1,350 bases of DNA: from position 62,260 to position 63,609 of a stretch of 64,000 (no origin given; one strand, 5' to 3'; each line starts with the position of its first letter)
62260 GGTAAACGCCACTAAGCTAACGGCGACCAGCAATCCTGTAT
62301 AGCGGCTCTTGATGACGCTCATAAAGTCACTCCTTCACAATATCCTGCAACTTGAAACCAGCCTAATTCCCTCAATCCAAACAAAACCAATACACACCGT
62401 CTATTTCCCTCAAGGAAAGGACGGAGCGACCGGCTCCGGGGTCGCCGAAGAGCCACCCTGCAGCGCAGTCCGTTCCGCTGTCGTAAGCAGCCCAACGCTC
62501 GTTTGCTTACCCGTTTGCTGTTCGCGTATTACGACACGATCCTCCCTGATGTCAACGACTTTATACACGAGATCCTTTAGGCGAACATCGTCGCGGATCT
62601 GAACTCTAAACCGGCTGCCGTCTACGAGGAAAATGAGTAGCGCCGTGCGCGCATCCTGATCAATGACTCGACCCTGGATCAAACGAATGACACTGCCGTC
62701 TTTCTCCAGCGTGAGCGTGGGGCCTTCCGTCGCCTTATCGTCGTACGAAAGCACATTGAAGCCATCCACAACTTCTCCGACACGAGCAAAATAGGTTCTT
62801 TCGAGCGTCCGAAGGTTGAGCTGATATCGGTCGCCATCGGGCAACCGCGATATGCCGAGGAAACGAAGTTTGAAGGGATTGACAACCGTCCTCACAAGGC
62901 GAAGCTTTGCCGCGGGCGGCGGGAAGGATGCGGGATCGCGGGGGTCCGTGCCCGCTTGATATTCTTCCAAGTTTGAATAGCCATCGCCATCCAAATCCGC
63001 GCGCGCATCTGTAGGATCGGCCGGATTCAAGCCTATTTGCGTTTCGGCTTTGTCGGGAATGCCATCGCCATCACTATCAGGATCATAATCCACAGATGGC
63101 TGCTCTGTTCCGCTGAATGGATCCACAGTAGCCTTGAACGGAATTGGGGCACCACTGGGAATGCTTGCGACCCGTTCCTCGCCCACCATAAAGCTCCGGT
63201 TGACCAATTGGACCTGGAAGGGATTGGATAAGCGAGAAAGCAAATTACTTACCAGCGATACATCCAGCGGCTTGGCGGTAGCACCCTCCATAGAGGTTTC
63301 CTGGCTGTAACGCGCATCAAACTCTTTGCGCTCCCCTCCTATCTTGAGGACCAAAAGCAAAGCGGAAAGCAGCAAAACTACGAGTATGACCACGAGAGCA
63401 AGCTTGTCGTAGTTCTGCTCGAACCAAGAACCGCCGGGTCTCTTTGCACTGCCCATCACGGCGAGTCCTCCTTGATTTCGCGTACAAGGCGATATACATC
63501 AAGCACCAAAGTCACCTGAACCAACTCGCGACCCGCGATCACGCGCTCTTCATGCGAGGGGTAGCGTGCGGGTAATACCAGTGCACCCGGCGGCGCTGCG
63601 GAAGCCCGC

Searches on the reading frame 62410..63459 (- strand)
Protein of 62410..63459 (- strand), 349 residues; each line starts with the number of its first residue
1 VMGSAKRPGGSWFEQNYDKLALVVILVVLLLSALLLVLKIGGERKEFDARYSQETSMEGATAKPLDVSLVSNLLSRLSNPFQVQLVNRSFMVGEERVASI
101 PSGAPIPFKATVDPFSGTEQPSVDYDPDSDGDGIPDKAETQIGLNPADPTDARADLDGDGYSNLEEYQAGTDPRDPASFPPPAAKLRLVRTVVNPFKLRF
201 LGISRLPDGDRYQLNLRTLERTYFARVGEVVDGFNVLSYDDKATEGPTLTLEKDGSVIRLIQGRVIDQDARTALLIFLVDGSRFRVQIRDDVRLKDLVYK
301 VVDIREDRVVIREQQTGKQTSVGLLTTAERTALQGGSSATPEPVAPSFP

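Call 44: search_protein_families(library=pfam, proteins=[window:62410-63459:-], max_evalue=0.00001)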
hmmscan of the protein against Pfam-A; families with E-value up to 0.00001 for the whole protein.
window:62410-63459:- (349 aa): 1 family
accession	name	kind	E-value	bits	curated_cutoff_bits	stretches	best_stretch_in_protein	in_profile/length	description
PF18884.5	TSP3_bac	-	3e-10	40.2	25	0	155-176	1-22/22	Bacterial TSP3 repeat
